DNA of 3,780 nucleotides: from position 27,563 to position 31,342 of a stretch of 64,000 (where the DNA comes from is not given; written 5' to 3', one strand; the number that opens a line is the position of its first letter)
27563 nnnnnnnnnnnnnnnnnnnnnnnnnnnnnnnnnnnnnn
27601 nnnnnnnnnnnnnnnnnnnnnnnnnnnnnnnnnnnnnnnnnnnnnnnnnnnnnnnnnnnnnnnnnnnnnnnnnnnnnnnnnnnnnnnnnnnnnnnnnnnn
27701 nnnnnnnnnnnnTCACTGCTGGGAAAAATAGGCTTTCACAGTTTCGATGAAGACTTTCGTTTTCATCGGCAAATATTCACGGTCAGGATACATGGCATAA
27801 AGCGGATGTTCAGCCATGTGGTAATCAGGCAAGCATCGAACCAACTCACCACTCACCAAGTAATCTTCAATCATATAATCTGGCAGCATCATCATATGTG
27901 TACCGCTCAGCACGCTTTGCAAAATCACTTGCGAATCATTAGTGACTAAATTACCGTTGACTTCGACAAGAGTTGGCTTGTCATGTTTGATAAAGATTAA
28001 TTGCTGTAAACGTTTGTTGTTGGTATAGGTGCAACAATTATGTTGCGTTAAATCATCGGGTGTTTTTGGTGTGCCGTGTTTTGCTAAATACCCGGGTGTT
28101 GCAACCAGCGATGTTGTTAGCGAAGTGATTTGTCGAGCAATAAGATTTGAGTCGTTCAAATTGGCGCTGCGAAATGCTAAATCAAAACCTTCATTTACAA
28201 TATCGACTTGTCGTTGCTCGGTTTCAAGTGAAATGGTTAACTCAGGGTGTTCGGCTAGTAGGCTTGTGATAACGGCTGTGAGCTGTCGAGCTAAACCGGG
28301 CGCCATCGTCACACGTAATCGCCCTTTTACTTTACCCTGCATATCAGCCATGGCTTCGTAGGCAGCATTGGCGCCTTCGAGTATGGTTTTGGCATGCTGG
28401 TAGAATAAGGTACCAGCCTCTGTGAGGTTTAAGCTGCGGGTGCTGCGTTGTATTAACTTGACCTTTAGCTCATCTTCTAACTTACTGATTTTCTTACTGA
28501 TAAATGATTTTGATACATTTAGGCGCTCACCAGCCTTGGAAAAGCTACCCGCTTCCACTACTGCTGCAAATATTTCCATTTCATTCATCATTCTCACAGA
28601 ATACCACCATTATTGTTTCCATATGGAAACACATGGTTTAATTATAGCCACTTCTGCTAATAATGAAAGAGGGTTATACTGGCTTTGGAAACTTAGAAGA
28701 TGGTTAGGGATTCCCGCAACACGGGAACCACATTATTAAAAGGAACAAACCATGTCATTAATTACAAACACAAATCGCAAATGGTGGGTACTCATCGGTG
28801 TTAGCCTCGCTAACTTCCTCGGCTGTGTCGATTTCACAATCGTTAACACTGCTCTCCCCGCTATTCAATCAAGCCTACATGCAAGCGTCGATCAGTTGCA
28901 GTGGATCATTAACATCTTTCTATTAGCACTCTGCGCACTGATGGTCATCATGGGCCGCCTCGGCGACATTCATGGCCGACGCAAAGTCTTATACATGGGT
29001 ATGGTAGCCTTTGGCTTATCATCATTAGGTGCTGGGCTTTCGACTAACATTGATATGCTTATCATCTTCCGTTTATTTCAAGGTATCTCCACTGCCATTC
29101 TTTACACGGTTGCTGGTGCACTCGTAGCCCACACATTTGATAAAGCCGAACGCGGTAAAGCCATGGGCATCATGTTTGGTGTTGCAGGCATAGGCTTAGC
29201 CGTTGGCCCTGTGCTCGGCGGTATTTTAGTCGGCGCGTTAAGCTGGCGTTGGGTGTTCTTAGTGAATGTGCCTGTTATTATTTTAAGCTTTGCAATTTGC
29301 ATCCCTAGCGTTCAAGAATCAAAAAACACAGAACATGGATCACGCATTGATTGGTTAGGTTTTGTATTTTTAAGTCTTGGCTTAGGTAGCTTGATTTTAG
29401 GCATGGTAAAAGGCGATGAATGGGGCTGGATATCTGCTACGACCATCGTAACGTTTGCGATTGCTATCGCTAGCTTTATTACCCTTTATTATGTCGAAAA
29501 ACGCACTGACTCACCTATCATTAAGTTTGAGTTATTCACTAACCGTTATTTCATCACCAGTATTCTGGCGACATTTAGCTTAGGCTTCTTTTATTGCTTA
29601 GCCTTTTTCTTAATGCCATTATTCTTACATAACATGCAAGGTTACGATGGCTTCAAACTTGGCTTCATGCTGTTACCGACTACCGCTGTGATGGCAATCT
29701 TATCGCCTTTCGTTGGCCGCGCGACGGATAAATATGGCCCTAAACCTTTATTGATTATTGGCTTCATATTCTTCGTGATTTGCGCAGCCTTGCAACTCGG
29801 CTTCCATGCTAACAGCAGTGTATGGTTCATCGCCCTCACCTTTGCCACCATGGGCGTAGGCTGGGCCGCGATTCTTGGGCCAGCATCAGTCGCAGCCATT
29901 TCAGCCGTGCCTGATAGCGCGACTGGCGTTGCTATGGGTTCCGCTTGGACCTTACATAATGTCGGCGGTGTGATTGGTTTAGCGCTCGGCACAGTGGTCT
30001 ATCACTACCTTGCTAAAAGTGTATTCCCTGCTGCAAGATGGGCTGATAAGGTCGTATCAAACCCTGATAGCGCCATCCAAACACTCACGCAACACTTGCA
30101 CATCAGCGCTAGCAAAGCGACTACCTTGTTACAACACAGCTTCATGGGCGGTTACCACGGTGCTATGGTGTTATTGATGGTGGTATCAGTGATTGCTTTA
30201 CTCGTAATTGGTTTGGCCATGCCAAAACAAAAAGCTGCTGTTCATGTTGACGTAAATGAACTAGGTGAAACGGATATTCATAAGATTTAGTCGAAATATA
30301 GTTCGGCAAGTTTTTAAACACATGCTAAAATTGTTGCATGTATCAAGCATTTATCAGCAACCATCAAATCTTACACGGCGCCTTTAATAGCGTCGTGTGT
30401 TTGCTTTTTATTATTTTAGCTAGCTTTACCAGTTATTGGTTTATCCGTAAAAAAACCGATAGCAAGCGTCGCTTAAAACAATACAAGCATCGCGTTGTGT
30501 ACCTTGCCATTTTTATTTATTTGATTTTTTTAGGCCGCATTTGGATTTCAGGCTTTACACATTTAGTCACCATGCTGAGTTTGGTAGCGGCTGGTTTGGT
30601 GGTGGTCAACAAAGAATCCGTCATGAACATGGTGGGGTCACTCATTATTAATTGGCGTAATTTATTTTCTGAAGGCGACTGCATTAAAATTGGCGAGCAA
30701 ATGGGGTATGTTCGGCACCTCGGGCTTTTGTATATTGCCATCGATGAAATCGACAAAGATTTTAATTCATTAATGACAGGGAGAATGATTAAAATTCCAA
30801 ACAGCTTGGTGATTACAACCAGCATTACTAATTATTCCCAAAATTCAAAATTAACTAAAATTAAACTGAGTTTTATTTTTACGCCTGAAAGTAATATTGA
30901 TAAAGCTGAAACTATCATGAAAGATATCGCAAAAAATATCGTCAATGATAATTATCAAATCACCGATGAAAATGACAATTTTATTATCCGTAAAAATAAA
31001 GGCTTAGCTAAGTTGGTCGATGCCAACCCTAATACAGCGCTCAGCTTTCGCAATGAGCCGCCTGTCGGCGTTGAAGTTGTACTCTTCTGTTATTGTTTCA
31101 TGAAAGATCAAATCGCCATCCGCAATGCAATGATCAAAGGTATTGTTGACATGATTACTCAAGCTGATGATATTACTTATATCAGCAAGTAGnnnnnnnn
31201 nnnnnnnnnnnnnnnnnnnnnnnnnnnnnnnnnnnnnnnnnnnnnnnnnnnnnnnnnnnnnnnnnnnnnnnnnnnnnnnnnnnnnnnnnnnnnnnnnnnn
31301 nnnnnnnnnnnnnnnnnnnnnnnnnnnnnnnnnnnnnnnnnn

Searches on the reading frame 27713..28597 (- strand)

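Call 34: search_protein_families(library=pfam, proteins=[window:27713-28597:-], max_evalue=0.00001)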
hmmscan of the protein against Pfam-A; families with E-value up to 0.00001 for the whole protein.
window:27713-28597:- (294 aa): 2 families
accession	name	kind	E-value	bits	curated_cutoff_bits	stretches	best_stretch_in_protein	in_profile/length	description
PF03466.25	LysR_substrate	-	7.7e-35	120.6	28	1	88-291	2-208/209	LysR substrate binding domain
PF00126.33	HTH_1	-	9.4e-21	74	26.6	1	5-62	2-59/60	Bacterial regulatory helix-turn-helix protein, lysR family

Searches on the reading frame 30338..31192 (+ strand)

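Call 34: search_protein_families(library=pfam, proteins=[window:30338-31192:+], max_evalue=0.00001)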
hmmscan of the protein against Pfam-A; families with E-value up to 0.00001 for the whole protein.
window:30338-31192:+ (284 aa): 1 family
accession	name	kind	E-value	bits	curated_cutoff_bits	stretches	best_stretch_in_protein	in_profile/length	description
PF00924.24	MS_channel_2nd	-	7.5e-12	45.6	20.2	1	94-167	2-67/68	Mechanosensitive ion channel, beta-domain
